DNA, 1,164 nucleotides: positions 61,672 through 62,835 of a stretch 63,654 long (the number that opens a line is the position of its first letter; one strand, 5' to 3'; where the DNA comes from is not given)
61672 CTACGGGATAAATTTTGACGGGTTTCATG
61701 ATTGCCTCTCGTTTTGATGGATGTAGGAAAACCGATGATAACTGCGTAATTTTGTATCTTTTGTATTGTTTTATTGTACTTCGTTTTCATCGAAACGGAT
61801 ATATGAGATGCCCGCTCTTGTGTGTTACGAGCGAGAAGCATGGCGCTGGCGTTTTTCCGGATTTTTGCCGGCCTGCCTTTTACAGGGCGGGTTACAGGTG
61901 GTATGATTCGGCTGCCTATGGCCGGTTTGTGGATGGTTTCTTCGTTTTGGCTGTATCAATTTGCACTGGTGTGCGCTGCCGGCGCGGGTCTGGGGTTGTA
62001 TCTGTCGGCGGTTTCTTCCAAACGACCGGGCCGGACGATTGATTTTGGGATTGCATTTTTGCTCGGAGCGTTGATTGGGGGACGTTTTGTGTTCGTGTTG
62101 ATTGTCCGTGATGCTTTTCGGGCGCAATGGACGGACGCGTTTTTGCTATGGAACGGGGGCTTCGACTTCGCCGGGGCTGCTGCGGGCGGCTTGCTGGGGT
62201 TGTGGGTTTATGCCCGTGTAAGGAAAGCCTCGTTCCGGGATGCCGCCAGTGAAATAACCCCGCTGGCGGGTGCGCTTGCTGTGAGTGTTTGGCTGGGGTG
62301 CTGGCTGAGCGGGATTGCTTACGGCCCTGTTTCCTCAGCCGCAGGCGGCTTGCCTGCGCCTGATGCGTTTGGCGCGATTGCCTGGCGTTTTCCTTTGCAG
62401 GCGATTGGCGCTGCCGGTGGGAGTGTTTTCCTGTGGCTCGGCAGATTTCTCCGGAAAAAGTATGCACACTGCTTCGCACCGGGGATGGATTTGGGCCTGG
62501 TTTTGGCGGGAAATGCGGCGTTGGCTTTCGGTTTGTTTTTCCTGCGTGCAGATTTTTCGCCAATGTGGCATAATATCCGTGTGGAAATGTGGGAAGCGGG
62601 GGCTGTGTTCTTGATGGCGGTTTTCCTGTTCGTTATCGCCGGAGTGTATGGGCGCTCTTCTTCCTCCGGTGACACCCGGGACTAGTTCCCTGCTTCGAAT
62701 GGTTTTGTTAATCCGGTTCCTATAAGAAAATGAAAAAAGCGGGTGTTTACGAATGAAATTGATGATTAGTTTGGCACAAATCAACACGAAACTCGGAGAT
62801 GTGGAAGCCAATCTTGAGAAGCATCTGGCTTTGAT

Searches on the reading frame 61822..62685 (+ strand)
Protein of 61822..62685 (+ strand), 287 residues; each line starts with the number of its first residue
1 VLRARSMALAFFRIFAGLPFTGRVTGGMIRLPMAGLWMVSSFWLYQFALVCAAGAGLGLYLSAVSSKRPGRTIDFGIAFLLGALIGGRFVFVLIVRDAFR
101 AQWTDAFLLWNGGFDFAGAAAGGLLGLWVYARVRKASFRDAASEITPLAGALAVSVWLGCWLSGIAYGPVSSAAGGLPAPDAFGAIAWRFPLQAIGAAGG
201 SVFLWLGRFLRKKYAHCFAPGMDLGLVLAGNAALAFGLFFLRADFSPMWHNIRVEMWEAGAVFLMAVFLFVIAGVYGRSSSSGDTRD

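Call 68: search_protein_families(library=pfam, proteins=[window:61822-62685:+], max_evalue=0.0001)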
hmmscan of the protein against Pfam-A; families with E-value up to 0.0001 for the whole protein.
window:61822-62685:+ (287 aa): 1 family
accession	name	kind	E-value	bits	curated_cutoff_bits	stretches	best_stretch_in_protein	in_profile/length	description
PF01790.23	LGT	-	3.7e-15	56.4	24.9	1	39-271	6-239/240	Prolipoprotein diacylglyceryl transferase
